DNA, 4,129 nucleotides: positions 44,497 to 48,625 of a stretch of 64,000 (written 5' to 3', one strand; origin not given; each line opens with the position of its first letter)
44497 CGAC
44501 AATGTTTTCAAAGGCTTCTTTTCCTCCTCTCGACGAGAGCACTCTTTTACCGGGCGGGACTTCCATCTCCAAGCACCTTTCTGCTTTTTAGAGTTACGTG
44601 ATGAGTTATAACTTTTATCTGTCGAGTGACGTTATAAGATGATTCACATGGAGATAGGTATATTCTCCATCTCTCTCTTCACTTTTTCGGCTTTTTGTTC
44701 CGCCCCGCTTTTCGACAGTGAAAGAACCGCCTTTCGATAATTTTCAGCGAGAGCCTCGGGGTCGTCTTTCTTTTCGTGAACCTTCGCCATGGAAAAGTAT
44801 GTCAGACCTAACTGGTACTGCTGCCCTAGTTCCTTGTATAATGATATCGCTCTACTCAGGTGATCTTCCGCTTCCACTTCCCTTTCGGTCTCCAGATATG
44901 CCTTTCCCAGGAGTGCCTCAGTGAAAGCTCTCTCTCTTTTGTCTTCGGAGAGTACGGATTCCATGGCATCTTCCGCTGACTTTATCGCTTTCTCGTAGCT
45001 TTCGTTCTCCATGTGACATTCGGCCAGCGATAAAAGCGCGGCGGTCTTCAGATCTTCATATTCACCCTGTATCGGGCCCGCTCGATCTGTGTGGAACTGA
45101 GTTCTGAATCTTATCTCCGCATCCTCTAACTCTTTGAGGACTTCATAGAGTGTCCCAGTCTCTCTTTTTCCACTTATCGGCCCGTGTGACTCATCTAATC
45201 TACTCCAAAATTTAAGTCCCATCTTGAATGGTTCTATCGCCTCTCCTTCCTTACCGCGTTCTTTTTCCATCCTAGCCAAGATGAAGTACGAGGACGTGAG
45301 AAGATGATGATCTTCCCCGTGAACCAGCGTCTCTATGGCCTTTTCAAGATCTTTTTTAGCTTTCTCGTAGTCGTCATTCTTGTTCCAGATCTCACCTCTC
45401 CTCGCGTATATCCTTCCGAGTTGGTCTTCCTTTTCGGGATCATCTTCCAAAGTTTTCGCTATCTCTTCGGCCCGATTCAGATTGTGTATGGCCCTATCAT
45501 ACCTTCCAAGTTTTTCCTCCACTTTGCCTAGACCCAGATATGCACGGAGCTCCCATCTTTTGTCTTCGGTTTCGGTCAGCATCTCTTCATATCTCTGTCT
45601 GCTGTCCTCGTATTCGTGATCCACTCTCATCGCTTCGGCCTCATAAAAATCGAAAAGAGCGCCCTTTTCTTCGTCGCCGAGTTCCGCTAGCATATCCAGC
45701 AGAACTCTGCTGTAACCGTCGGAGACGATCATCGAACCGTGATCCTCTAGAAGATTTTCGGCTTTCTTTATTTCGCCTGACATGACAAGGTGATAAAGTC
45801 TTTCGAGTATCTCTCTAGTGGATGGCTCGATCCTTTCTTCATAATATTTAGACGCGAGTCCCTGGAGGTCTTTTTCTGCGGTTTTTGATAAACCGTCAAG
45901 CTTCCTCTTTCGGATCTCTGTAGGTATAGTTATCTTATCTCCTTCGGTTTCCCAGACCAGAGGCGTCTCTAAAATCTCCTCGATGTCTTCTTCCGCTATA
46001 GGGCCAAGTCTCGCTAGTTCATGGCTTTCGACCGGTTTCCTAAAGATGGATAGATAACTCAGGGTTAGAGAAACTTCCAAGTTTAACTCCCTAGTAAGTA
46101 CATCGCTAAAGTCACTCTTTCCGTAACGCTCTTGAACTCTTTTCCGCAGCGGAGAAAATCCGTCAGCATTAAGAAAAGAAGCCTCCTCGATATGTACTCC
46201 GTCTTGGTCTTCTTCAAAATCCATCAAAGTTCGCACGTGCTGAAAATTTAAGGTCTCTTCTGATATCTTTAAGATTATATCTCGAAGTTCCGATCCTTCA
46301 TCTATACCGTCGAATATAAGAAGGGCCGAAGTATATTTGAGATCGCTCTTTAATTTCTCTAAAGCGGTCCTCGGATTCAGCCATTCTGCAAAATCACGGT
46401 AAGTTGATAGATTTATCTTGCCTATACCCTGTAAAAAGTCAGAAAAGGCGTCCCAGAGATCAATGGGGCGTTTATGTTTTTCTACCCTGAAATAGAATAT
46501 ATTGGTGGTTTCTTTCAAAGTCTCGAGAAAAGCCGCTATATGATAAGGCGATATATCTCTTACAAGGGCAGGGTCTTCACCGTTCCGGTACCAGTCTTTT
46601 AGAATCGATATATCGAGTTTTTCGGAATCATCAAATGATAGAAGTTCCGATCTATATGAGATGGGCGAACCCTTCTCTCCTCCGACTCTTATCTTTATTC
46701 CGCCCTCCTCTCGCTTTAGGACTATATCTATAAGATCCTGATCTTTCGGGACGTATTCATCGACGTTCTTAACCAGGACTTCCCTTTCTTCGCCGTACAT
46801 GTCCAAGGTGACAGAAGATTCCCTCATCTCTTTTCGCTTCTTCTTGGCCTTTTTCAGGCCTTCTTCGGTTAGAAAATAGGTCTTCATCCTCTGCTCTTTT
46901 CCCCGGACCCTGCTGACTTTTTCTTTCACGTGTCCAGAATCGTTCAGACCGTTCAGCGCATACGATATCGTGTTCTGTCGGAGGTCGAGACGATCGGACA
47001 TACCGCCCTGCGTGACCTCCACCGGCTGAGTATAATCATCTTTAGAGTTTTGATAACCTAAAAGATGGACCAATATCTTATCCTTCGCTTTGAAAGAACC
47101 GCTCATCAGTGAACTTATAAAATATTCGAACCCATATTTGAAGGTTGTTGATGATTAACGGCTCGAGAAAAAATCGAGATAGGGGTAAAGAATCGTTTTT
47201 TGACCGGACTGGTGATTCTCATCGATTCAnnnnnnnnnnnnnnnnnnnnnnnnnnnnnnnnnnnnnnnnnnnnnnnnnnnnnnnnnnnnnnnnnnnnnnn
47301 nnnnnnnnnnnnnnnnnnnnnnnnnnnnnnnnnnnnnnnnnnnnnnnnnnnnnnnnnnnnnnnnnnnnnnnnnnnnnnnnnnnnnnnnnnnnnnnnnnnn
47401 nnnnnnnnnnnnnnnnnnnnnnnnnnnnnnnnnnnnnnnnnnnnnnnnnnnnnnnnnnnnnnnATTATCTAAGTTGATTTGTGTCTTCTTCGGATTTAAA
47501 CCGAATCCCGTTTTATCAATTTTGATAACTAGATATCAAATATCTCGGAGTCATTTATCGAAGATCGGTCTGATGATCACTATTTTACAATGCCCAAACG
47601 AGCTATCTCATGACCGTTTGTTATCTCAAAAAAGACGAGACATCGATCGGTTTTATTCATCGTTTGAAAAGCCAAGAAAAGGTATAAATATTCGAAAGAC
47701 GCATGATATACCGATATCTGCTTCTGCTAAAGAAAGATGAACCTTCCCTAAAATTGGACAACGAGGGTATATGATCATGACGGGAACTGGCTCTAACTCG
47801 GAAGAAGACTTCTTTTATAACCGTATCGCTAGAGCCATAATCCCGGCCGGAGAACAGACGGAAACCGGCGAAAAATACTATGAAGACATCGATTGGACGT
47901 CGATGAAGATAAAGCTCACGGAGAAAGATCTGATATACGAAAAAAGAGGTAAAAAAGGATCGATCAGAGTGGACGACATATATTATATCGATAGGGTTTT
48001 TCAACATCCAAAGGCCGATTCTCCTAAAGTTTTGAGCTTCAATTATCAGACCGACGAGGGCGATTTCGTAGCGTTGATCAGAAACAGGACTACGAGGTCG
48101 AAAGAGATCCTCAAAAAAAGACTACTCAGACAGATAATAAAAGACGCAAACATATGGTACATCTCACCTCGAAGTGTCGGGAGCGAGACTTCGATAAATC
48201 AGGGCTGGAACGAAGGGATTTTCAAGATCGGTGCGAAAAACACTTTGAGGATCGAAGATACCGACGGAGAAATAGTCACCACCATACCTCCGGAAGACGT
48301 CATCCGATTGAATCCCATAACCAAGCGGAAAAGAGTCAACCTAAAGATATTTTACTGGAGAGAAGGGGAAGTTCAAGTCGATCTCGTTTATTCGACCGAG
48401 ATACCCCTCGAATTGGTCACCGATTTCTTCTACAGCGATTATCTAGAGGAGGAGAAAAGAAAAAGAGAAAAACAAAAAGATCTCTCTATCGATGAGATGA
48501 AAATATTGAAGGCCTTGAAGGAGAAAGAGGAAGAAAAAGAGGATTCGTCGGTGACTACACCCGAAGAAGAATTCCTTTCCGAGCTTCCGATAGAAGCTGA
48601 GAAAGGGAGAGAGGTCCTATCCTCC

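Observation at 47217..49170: Orphan CheF-like gene bracketed by direct repeats of a small unknown gene with its promoter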

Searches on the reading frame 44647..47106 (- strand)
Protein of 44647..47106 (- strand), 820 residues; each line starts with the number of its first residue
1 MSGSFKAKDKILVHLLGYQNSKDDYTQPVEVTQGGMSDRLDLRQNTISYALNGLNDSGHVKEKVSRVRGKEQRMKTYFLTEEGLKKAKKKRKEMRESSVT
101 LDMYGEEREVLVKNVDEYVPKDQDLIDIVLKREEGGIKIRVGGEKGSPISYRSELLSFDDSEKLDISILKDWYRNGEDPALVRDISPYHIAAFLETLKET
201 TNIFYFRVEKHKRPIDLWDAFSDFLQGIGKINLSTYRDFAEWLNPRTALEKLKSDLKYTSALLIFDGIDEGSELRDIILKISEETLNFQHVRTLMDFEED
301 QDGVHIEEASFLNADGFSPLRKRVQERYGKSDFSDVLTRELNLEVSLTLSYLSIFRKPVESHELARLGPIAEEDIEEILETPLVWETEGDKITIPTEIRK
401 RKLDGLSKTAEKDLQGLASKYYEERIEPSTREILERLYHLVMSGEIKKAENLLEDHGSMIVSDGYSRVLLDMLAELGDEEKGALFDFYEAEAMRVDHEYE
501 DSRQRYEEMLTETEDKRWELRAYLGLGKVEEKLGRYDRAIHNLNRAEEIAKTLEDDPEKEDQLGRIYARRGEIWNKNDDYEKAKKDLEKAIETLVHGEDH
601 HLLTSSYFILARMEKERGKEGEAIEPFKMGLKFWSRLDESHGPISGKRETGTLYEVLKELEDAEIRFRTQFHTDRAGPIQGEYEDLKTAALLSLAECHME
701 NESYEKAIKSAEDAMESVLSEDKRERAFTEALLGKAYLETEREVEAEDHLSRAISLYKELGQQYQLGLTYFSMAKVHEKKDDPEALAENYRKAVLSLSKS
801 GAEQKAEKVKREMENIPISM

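Call 5: search_protein_families(library=pfam, proteins=[window:44647-47106:-], max_evalue=1)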
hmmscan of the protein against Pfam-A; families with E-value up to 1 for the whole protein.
window:44647-47106:- (820 aa): 24 families
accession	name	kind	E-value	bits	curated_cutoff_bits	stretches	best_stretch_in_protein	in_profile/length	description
PF13424.12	TPR_12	-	4.5e-22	78.5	30.1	4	689-759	3-77/77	Tetratricopeptide repeat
PF00515.34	TPR_1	-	1.9e-13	50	27.8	2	565-592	2-29/34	Tetratricopeptide repeat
PF13181.12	TPR_8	-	7.6e-11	41.7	25.7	2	521-551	2-32/34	Tetratricopeptide repeat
PF07719.23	TPR_2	-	2.6e-09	36.9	27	2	521-551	2-32/34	Tetratricopeptide repeat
PF17874.7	TPR_MalT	-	3.2e-07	30.4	45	2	501-623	61-180/336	MalT-like TPR region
PF13428.12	TPR_14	-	2.1e-05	25.2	23.5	1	521-549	2-30/44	Tetratricopeptide repeat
PF14559.12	TPR_19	-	4.2e-05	24.2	25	0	498-548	6-53/68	Tetratricopeptide repeat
PF13432.12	TPR_16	-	5.1e-05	24.1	32.7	1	519-546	30-57/65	Tetratricopeptide repeat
PF13174.12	TPR_6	-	0.00031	21.6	26.3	0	522-545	2-25/33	Tetratricopeptide repeat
PF09976.15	TPR_21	-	0.00063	20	25.5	1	473-596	66-178/193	Tetratricopeptide repeat-like domain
PF24885.1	TPR_NPHP3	-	0.0026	17.6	100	1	489-619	68-198/239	Nephrocystin-3 TPR domain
PF14938.12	SNAP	-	0.0032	17.4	25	1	714-812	64-160/282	Soluble NSF attachment protein, SNAP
PF25058.1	ARM_TT21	-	0.0036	17.7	27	0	693-760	12-90/155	Tetratricopeptide repeat protein 21 ARM repeat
PF03551.20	PadR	-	0.0049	17.3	27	0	49-87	36-73/75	Transcriptional regulator PadR-like family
PF23220.1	HAT_Syf1_M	-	0.0074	16.6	27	0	560-607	76-123/213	Pre-mRNA-splicing factor SYF1 middle HAT repeat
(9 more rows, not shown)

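Call 6: search_protein_families(library=ncbifam, proteins=[window:44647-47106:-], max_evalue=1)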
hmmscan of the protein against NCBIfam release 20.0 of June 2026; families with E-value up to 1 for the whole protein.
window:44647-47106:- (820 aa): 17 families
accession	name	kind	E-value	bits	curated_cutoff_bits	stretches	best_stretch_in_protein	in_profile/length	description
NF053617.1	SARPRegAfsRStmc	equivalog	8e-14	50.6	1430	2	495-643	711-855/986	SARP-family global regulator AfsR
NF052312.1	T9SS_PorW_SprE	equivalog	1.9e-08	33.5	250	2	504-623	125-235/716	type IX secretion system periplasmic lipoprotein PorW/SprE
NF040959.1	MamA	equivalog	1.1e-05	25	200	2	513-549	132-168/204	magnetosome protein MamA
TIGR02552.1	LcrH_SycD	equivalog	1.6e-05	24.6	104.8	2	687-759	51-118/136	SycD/LcrH family type III secretion system chaperone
NF053520.1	HK_Porph_FimS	equivalog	1.6e-05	23.4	600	2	691-794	87-191/618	sensor histidine kinase FimS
NF041717.1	HaaA_phane_TPR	equivalog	8.8e-05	20.8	1125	1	512-715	664-866/882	cyclophane-containing RiPP biosynthesis TPR protein HaaT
TIGR00540.1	TPR_hemY_coli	hypoth_equivalog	0.0003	19.7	142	2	467-623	244-378/385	heme biosynthesis-associated TPR protein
TIGR02795.1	tol_pal_ybgF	equivalog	0.0019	18.8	90.1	1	487-544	43-100/119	tol-pal system protein YbgF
NF053756.1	MreA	equivalog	0.0022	17.8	100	1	36-82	37-83/110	MreA family transcriptional regulator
NF053720.1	NsdA_fam_reg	subfamily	0.0052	16.3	75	1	694-760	335-401/432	NsdA family TPR-like regulatory protein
TIGR03433.1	padR_acidobact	paralog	0.0072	16.4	101.8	1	37-98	32-92/101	PadR family transcriptional regulator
NF040586.1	FxSxx_TPR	equivalog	0.0079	14.7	300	0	502-706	543-742/830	FxSxx-COOH system tetratricopeptide repeat protein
TIGR04176.1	MarR_EPS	equivalog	0.0086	16.1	88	1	30-87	18-74/105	MarR family EPS-associated transcriptional regulator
TIGR02521.1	type_IV_pilW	equivalog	0.0097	15.5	154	0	713-795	17-93/234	type IV pilus biogenesis/stability protein PilW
NF008756.0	PRK11788.1-4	equivalog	0.023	13.7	474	1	689-758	215-280/389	lipopolysaccharide assembly protein LapB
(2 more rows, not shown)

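Call 64: search_protein_families(library=padloc, proteins=[window:44647-47106:-], max_evalue=0.01)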
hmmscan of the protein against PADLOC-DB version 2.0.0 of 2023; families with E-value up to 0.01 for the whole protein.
window:44647-47106:- (820 aa): 4 families
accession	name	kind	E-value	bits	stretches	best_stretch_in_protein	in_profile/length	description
PDLC01169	TPR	-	0.00015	19.2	1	503-592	132-216/252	TPR repeats containing protein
PDLC01171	TPR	-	0.00055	17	0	698-758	151-209/504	TPR repeats containing protein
PDLC04987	PDC-S28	-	0.00084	15.8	1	697-816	561-675/846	-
PDLC01172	TPR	-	0.0024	14.7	0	504-556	240-294/448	TPR repeats containing protein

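Call 65: search_protein_families(library=phrogs, proteins=[window:44647-47106:-], max_evalue=0.01)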
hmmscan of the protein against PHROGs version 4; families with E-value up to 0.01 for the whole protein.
window:44647-47106:- (820 aa): 1 family
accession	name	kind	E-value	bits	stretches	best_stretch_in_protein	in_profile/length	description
phrog_5208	-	unknown function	5.4e-10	39.8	2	694-801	184-291/372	-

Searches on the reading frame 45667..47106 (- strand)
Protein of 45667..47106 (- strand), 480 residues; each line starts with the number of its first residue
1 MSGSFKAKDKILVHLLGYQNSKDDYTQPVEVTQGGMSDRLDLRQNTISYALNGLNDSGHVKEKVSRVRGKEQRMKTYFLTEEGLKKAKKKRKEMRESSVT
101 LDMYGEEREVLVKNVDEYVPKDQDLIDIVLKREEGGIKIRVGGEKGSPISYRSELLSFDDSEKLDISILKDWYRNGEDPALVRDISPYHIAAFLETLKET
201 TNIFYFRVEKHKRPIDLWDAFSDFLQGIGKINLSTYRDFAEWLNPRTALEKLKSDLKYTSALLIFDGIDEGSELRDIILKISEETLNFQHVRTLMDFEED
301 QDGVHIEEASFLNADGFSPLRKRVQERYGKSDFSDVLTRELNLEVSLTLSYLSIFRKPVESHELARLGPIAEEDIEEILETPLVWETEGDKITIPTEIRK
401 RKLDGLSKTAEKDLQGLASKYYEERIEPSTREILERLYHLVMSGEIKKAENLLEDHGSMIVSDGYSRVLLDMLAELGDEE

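Call 52: find_homologous_proteins(query=window:45667-47106:-, max_evalue=0.001)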
Query window:45667-47106:- (480 aa): 14 proteins with E <= 0.001 among 8000 candidates.
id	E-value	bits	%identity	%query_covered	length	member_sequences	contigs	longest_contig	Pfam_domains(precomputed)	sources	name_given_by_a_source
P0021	0.0e+0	1022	100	98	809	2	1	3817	PF14559.13,PF17874.8,PF00515.35,PF13424.13,PF13428.13,PF13181.13,PF07719.24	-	-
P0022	9.9e-158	544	54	100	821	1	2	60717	PF17874.8,PF00515.35,PF13424.13,PF13432.13,PF13428.13,PF13181.13,PF07719.24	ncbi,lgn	-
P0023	1.4e-129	451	49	99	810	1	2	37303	PF17874.8,PF00515.35,PF13424.13,PF13432.13,PF13428.13,PF13181.13,PF07719.24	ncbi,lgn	-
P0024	1.6e-119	418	47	98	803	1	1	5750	PF17874.8,PF00515.35,PF12895.14,PF13424.13,PF13432.13,PF13428.13,PF13181.13,PF07719.24,PF13174.13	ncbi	-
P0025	1.3e-117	412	42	99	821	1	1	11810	PF17874.8,PF00515.35,PF13424.13,PF13432.13,PF13428.13,PF13181.13,PF07719.24,PF13374.13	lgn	-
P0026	4.4e-113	397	40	100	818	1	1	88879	PF17874.8,PF00515.35,PF13424.13,PF13432.13,PF13181.13,PF07719.24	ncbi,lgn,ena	-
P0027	1.0e-69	254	34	98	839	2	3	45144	PF13176.13,PF12802.14,PF13401.13,PF13428.13,PF14559.13,PF03551.21,PF17874.8,PF00515.35,PF12895.14,PF13424.13,PF14938.13,PF13432.13,PF13545.13,PF13181.13,PF07719.24,PF13174.13,PF20308.5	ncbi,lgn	-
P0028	8.1e-59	218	30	99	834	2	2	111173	PF17874.8,PF00515.35,PF13424.13,PF14938.13,PF13181.13,PF07719.24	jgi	-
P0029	3.0e-58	216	31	99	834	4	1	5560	PF17874.8,PF00515.35,PF13424.13,PF13428.13,PF13181.13,PF07719.24,PF13374.13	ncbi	ncbi:MAG: hypothetical protein ACLFVB_09175 [Thermoplasmata archaeon]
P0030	2.8e-57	213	32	99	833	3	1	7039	PF13173.13,PF13428.13,PF14559.13,PF17874.8,PF00515.35,PF28529.1,PF13424.13,PF14938.13,PF13432.13,PF13545.13,PF13181.13,PF07719.24,PF25199.2,PF13174.13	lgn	-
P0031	1.1e-56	211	29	99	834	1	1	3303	PF17874.8,PF00515.35,PF13424.13,PF13176.13,PF24885.2,PF13432.13,PF13428.13,PF13181.13,PF07719.24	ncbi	ncbi:MAG: tetratricopeptide repeat protein [Thermoplasmatota archaeon]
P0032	1.2e-56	211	30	99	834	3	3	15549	PF17874.8,PF00515.35,PF13424.13,PF13176.13,PF13181.13,PF07719.24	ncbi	-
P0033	1.4e-51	194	30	99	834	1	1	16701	PF17874.8,PF24883.3,PF00515.35,PF13424.13,PF13176.13,PF24885.2,PF13181.13,PF07719.24,PF13374.13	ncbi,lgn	ncbi:MAG: tetratricopeptide repeat protein [Thermoplasmata archaeon]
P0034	2.4e-42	163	35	56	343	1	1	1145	-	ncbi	-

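Call 54: find_encoding_contigs(protein=P0027, flank=8000, max_places=2)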
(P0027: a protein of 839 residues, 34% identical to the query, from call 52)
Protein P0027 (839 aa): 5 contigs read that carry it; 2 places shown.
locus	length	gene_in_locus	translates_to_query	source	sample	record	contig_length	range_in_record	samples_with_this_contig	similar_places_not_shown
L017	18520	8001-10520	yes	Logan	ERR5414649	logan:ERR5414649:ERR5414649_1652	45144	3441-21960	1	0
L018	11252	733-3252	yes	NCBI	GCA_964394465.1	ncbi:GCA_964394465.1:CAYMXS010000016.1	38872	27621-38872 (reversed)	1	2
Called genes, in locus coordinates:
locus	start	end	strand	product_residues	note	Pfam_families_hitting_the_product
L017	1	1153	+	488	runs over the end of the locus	PF00474:SSF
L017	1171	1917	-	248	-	PF02742:Fe_dep_repr_C, PF04023:FeoA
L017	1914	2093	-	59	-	-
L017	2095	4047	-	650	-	PF01926:MMR_HSR1, PF02421:FeoB_N, PF07670:Gate, PF07664:FeoB_C, PF07670:Gate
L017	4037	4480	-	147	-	PF01325:Fe_dep_repress, PF02082:Rrf2 (weak), PF00392:GntR (weak), PF01022:HTH_5 (weak), PF13545:HTH_Crp_2 (weak), PF01047:MarR, PF13412:HTH_24 (weak), PF02742:Fe_dep_repr_C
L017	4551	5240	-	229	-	-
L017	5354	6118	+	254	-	PF02374:ArsA_ATPase (weak), PF10609:ParA, PF13614:AAA_31 (weak), PF01656:CbiA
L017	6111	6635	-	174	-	PF13207:AAA_17, PF13238:AAA_18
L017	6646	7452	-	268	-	PF02540:NAD_synthase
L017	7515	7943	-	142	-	PF04126:Cyclophil_like, PF18050:Cyclophil_like2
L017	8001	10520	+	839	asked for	PF03551:PadR (faint), PF12802:MarR_2 (weak), PF13545:HTH_Crp_2 (weak), PF20308:TPR-S (faint), PF07719:TPR_2 (faint), PF13181:TPR_8 (faint), PF13401:AAA_22 (weak), PF13424:TPR_12, +9 more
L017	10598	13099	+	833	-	PF13401:AAA_22 (weak), PF13374:TPR_10 (faint), PF12862:ANAPC5 (faint), PF17874:TPR_MalT, PF13424:TPR_12, PF14938:SNAP (weak), PF17874:TPR_MalT, PF13424:TPR_12 (weak), +10 more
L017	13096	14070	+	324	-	PF00586:AIRS, PF02769:AIRS_C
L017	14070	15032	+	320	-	PF04055:Radical_SAM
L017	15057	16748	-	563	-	-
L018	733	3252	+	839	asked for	PF03551:PadR (faint), PF12802:MarR_2 (weak), PF13545:HTH_Crp_2 (weak), PF20308:TPR-S (faint), PF07719:TPR_2 (faint), PF13181:TPR_8 (faint), PF13401:AAA_22 (weak), PF13424:TPR_12, +9 more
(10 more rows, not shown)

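Call 55: find_encoding_contigs(protein=P0028, flank=8000, max_places=2)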
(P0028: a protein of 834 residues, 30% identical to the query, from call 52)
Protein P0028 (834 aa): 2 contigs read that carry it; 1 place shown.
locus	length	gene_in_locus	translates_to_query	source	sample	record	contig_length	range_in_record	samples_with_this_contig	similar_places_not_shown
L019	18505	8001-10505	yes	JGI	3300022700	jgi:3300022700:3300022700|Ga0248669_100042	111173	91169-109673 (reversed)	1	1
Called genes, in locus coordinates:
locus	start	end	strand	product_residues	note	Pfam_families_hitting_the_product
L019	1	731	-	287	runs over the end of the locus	PF12679:ABC2_membrane_2, PF12730:ABC2_membrane_4 (weak), PF12698:ABC2_membrane_3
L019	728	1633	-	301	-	PF00005:ABC_tran, PF13304:AAA_21 (faint)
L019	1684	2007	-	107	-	PF09858:DUF2085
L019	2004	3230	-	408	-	PF00890:FAD_binding_2 (weak), PF01266:DAO (weak), PF01494:FAD_binding_3, PF12831:FAD_oxidored, PF13450:NAD_binding_8 (weak), PF22578:GGR_cat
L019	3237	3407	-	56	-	PF12797:Fer4_2 (weak), PF12837:Fer4_6 (weak), PF13237:Fer4_10, PF00037:Fer4, PF14697:Fer4_21, PF12838:Fer4_7, PF13187:Fer4_9 (weak), PF00037:Fer4, +5 more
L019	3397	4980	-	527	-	PF23545:Zn_ribbon_HMPTM, PF04055:Radical_SAM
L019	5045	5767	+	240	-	PF01978:TrmB, PF11495:TrmB_EBD_N (weak)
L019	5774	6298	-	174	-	PF13404:HTH_AsnC-type, PF13412:HTH_24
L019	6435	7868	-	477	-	PF01368:DHH, PF21763:DHH_CID, PF02272:DHHA1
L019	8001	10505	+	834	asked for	PF00515:TPR_1 (faint), PF07719:TPR_2 (faint), PF14938:SNAP (faint), PF13181:TPR_8 (faint), PF13424:TPR_12 (weak), PF17874:TPR_MalT (weak)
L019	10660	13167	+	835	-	PF13181:TPR_8 (faint), PF00931:NB-ARC (faint), PF01637:ATPase_2, PF13401:AAA_22 (faint), PF14938:SNAP (faint), PF10345:Cohesin_load (faint), PF17874:TPR_MalT, PF13424:TPR_12 (weak), +8 more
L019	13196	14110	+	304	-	PF00586:AIRS, PF02769:AIRS_C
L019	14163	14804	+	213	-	PF02581:TMP-TENI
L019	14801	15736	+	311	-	PF00586:AIRS, PF02769:AIRS_C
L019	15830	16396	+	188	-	PF01022:HTH_5, PF08279:HTH_11 (faint), PF12802:MarR_2 (weak), PF12840:HTH_20, PF13412:HTH_24 (weak), PF13601:HTH_34 (weak), PF25212:HVO_A0114 (weak), PF01978:TrmB (weak)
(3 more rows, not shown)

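Call 56: find_encoding_contigs(protein=P0025, flank=8000, max_places=2)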
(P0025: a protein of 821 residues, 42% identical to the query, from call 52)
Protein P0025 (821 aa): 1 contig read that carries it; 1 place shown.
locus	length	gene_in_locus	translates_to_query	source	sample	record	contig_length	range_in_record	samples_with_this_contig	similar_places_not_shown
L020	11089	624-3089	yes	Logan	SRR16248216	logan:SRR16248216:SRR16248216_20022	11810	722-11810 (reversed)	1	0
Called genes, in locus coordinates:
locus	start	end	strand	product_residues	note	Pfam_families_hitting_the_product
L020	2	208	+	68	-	?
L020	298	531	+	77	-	-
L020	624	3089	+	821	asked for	PF13181:TPR_8 (faint), PF00515:TPR_1 (faint), PF07719:TPR_2 (faint), PF13428:TPR_14 (faint), PF17874:TPR_MalT (weak), PF13374:TPR_10 (faint), PF13432:TPR_16 (faint), PF13424:TPR_12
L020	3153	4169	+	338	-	-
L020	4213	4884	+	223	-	PF03070:TENA_THI-4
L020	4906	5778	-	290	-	PF02629:CoA_binding, PF13380:CoA_binding_2 (weak), PF00549:Ligase_CoA, PF13607:Succ_CoA_lig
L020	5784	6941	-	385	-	PF01071:GARS_A (weak), PF02222:ATP-grasp (weak), PF02786:CPSase_L_D2 (weak), PF08442:ATP-grasp_2, PF13549:ATP-grasp_5, PF24948:Citrate_synth_N, PF00549:Ligase_CoA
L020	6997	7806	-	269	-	PF19420:DDAH_eukar, PF26170:RESC5 (faint), PF02274:ADI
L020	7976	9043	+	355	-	PF04055:Radical_SAM, PF13353:Fer4_12 (faint), PF26257:DUF8061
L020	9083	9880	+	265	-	PF02540:NAD_synthase (weak), PF06508:QueC (weak)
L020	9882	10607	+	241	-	PF00731:AIRC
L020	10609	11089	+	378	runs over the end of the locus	PF01969:Ni_insertion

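Call 72: search_protein_families(library=pfam, proteins=[L020:3153-3510:+], max_evalue=10)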
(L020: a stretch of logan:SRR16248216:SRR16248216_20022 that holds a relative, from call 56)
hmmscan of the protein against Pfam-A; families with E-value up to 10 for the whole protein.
L020:3153-3510:+ (119 aa): 1 family
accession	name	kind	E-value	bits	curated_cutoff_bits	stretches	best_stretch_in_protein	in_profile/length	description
PF09987.14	DUF2226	-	0.0002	21.4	22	1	17-83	16-86/252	Uncharacterized protein conserved in archaea (DUF2226)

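Call 77: find_encoding_contigs(protein=P0024, flank=6000, max_places=2)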
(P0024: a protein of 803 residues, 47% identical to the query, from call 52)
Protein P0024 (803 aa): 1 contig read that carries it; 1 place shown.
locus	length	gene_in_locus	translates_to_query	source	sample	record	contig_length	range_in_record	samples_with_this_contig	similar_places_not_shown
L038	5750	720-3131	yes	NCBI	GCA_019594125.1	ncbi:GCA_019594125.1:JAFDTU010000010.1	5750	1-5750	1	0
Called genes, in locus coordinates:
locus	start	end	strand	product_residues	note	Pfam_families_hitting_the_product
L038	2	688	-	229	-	?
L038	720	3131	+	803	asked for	PF13428:TPR_14 (faint), PF07719:TPR_2 (faint), PF12895:ANAPC3 (faint), PF00515:TPR_1 (faint), PF17874:TPR_MalT (weak), PF13424:TPR_12 (weak), PF17874:TPR_MalT (weak), PF13424:TPR_12 (weak), +3 more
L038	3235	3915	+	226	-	PF01917:Flagellin_arch-type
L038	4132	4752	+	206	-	PF01917:Flagellin_arch-type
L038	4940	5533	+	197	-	PF01917:Flagellin_arch-type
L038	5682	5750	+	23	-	?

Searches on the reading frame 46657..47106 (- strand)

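Call 72: search_protein_families(library=pfam, proteins=[window:46657-47106:-], max_evalue=10)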
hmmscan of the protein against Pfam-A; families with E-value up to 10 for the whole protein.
window:46657-47106:- (150 aa): 6 families
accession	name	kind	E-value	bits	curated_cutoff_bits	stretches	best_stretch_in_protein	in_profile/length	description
PF02002.24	TFIIE_alpha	-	0.0026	18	22.9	1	29-93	26-90/105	TFIIE alpha subunit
PF12802.13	MarR_2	-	0.015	15.9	27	1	31-65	21-55/61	MarR family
PF18757.6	Nmad5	-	0.039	14.5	27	1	36-124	29-109/206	Nucleotide modification associated domain 5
PF13601.12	HTH_34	-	0.04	14.5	27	1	36-96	20-78/80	Winged helix DNA-binding domain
PF13545.12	HTH_Crp_2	-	0.069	13.6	27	1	15-63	10-55/70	Crp-like helix-turn-helix domain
PF20008.5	DUF6429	-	0.078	13.1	31.6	1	70-94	44-68/71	Domain of unknown function (DUF6429)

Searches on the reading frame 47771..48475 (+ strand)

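Call 72: search_protein_families(library=pfam, proteins=[window:47771-48475:+], max_evalue=10)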
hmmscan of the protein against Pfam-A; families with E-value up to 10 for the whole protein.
window:47771-48475:+ (235 aa): 2 families
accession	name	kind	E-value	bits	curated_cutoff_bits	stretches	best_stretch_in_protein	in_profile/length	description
PF04283.17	CheF-arch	-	2.1e-09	37.9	25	1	33-180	15-166/218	Chemotaxis signal transduction system protein F from archaea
PF15848.10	ODAPH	-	0.028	15.2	27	1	161-219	14-76/108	Odontogenesis associated phosphoprotein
